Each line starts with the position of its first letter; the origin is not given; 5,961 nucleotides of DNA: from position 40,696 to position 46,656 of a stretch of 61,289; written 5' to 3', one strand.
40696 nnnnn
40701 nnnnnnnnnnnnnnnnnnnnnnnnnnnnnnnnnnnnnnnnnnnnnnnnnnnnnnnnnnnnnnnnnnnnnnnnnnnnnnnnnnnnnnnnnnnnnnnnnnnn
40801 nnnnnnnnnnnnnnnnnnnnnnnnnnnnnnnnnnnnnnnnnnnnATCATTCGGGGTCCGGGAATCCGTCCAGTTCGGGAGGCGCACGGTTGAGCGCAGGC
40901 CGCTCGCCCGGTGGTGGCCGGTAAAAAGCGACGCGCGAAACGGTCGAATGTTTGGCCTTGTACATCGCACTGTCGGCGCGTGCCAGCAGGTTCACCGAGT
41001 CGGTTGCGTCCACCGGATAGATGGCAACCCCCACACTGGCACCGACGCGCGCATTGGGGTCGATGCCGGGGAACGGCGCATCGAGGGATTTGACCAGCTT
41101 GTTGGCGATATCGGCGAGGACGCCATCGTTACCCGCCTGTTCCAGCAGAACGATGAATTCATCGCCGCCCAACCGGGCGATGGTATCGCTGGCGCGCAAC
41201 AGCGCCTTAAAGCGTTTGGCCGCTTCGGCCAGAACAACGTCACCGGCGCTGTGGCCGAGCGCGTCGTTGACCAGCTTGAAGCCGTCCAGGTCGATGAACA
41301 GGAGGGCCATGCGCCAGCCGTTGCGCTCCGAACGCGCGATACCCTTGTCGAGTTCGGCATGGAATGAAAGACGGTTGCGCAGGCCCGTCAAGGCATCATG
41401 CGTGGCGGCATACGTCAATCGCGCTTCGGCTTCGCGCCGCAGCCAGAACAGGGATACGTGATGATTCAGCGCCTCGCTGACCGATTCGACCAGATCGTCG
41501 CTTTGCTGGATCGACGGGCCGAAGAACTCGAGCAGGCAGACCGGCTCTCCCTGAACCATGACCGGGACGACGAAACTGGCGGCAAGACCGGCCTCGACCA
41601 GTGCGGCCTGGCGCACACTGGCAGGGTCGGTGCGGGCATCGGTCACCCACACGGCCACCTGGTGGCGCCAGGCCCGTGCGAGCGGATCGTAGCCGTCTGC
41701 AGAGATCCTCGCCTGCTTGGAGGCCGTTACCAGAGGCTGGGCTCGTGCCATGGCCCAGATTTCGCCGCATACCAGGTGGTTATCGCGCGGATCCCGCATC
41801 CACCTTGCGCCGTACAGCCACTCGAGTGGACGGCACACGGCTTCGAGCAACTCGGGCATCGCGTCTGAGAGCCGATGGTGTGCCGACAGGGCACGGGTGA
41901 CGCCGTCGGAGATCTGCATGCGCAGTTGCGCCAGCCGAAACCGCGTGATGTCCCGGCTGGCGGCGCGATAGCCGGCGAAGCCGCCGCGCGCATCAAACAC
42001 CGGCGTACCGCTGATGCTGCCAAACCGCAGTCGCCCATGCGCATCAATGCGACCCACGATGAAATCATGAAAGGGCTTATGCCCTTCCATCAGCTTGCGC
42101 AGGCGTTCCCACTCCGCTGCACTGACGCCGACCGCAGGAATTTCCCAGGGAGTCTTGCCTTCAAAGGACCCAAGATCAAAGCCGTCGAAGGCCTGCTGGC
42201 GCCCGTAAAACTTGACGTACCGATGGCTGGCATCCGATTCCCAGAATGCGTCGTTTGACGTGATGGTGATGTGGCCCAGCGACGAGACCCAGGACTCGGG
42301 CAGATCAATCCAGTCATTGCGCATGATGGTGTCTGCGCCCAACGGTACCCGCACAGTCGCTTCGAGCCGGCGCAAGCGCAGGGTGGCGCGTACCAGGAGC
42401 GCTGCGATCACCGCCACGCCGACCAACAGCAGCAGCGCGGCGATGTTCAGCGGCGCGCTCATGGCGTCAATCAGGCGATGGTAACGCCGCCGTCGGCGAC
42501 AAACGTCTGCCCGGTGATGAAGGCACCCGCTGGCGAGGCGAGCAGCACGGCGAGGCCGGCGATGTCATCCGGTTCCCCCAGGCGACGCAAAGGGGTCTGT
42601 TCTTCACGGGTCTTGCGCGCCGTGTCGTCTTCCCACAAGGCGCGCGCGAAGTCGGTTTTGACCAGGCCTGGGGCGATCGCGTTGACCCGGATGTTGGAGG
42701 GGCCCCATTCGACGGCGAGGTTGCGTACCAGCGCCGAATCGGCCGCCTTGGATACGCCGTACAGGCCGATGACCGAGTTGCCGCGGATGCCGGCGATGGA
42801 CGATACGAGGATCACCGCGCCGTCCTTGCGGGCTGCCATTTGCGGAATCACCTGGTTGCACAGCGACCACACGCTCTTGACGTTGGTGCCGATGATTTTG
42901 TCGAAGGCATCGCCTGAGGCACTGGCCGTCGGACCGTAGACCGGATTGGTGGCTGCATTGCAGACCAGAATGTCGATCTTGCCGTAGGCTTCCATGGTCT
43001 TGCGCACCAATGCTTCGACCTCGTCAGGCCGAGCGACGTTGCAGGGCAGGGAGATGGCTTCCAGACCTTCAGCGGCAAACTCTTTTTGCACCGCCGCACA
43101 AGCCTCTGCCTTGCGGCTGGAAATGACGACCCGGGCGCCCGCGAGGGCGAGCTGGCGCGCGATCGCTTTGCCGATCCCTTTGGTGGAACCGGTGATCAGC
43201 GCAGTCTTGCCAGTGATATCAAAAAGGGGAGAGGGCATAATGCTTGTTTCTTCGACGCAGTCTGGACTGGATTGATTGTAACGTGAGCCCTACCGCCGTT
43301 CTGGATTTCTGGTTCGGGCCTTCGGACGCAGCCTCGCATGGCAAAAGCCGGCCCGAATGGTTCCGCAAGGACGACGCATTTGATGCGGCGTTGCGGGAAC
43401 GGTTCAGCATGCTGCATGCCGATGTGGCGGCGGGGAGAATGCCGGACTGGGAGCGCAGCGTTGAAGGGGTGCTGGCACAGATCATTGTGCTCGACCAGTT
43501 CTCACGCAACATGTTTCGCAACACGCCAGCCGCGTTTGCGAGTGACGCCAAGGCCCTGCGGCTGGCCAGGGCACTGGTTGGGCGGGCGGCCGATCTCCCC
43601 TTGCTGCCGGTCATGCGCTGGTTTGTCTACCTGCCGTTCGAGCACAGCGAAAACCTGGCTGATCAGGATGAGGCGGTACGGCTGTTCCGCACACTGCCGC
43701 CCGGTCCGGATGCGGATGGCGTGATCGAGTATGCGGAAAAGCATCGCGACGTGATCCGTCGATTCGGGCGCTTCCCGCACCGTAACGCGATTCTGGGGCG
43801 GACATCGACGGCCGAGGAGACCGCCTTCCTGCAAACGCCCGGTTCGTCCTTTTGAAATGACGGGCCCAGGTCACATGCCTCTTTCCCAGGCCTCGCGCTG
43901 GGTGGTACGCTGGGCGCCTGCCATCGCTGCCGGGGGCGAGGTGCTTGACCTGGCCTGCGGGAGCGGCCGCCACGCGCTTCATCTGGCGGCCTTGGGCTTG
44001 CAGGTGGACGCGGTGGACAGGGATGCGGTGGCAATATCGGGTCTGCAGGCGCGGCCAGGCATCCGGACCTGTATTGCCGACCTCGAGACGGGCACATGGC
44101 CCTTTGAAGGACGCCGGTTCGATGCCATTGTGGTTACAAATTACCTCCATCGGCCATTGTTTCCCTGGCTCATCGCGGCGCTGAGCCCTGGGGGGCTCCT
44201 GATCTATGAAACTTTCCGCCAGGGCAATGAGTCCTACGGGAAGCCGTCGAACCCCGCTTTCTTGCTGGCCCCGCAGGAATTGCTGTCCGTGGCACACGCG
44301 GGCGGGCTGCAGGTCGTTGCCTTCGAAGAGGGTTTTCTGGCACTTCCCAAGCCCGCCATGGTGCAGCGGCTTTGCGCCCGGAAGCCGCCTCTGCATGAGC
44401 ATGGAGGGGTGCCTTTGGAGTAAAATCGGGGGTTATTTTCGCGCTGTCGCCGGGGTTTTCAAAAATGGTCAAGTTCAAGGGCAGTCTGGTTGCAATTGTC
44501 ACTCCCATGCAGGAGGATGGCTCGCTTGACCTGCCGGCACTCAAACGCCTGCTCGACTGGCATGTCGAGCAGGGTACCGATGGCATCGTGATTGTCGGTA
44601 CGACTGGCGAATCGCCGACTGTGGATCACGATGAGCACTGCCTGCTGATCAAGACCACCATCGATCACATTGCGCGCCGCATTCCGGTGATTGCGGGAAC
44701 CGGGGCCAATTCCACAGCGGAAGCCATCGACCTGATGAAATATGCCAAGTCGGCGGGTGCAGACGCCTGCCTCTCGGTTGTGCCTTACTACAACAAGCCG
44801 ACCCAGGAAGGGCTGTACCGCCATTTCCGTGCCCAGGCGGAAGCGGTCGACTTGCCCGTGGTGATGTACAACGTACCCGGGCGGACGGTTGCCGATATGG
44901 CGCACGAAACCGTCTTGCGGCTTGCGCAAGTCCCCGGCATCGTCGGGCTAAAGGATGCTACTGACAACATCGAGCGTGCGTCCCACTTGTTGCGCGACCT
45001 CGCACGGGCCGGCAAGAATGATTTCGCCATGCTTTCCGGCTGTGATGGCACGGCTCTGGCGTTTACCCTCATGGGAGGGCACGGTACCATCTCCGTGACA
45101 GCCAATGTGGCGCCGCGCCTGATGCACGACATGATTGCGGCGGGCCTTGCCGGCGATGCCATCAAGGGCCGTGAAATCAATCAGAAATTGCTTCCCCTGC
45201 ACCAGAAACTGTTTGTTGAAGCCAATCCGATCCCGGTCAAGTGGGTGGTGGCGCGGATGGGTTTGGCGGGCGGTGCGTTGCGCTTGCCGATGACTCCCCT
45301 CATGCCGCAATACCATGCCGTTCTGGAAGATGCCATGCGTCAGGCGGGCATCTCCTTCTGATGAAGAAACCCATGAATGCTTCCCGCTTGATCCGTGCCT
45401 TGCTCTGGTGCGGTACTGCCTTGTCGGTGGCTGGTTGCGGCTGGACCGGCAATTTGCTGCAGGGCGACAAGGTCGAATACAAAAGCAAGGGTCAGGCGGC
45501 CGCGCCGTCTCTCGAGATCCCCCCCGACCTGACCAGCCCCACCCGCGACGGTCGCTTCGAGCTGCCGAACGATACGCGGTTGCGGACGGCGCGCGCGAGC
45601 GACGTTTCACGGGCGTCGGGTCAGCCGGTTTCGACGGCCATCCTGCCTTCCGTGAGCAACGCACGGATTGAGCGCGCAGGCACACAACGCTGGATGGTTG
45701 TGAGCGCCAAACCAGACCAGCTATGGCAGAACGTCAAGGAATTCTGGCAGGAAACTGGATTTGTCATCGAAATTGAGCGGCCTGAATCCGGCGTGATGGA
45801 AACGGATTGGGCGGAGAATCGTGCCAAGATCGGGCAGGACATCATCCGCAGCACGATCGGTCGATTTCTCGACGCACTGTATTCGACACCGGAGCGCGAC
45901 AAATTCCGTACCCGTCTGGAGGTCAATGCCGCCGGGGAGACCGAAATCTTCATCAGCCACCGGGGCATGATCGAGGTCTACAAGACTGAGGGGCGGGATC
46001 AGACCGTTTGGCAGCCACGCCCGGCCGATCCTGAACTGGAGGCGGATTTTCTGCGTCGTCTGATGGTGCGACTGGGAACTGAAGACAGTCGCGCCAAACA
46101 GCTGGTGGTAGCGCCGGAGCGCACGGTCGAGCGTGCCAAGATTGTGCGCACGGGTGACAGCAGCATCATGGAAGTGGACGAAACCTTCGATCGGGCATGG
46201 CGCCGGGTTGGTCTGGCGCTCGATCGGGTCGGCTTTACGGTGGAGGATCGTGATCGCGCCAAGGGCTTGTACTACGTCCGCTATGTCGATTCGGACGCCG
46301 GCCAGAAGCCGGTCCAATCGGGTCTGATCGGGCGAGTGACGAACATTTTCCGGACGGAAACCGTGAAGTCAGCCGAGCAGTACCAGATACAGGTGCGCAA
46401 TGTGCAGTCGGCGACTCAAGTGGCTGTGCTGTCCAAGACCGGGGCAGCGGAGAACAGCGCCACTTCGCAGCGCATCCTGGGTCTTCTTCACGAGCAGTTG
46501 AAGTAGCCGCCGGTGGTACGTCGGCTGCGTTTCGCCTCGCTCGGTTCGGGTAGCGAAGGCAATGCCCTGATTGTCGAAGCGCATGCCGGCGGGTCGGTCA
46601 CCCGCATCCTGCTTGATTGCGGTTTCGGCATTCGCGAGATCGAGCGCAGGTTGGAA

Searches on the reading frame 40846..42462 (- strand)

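Call 47: search_protein_families(library=pfam, proteins=[window:40846-42462:-], max_evalue=0.00001)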
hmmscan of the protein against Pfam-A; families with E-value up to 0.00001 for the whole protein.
window:40846-42462:- (538 aa): 3 families
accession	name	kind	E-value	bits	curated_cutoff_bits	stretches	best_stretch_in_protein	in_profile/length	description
PF00990.26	GGDEF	-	9.6e-43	146.2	23.8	1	353-506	1-157/161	Diguanylate cyclase, GGDEF domain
PF13185.12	GAF_2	-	2.5e-09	37.9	28.6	1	197-320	3-115/136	GAF domain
PF08448.16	PAS_4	-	2.8e-08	34.4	23.1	1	90-176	25-109/110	PAS fold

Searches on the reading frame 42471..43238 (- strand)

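Call 47: search_protein_families(library=pfam, proteins=[window:42471-43238:-], max_evalue=0.00001)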
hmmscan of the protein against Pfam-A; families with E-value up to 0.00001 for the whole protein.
window:42471-43238:- (255 aa): 3 families
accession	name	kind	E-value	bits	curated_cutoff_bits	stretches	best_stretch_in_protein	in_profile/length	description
PF13561.12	adh_short_C2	-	2.8e-66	223.9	27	1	19-253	5-236/236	Enoyl-(Acyl carrier protein) reductase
PF00106.31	adh_short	-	1.6e-52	178.3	26.6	1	11-204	1-193/195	short chain dehydrogenase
PF08659.16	KR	-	6.5e-15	55.9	22.6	1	12-173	2-162/180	KR domain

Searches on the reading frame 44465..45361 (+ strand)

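Call 47: search_protein_families(library=pfam, proteins=[window:44465-45361:+], max_evalue=0.00001)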
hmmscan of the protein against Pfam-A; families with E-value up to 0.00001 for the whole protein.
window:44465-45361:+ (298 aa): 1 family
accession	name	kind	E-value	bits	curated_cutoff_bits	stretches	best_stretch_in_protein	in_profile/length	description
PF00701.28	DHDPS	-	1.8e-96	322.7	22.1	1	3-293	1-288/289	Dihydrodipicolinate synthetase family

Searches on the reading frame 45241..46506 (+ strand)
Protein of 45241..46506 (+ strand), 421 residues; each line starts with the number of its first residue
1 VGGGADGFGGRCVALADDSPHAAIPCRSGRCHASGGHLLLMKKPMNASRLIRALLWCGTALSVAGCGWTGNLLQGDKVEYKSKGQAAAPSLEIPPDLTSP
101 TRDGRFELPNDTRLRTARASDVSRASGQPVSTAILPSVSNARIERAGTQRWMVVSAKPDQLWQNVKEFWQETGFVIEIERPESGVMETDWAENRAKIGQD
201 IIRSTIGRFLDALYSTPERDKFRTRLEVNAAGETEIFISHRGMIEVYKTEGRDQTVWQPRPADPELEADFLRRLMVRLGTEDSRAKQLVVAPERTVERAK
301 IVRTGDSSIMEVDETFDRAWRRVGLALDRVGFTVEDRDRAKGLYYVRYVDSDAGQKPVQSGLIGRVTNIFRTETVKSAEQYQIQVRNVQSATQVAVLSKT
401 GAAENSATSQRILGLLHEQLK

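Call 47: search_protein_families(library=pfam, proteins=[window:45241-46506:+], max_evalue=0.00001)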
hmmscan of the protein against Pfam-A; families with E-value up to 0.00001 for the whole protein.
window:45241-46506:+ (421 aa): 1 family
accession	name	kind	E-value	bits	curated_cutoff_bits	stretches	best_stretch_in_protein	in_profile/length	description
PF06804.17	Lipoprotein_18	-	1e-47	163.1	25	1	86-415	6-318/323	NlpB/DapX lipoprotein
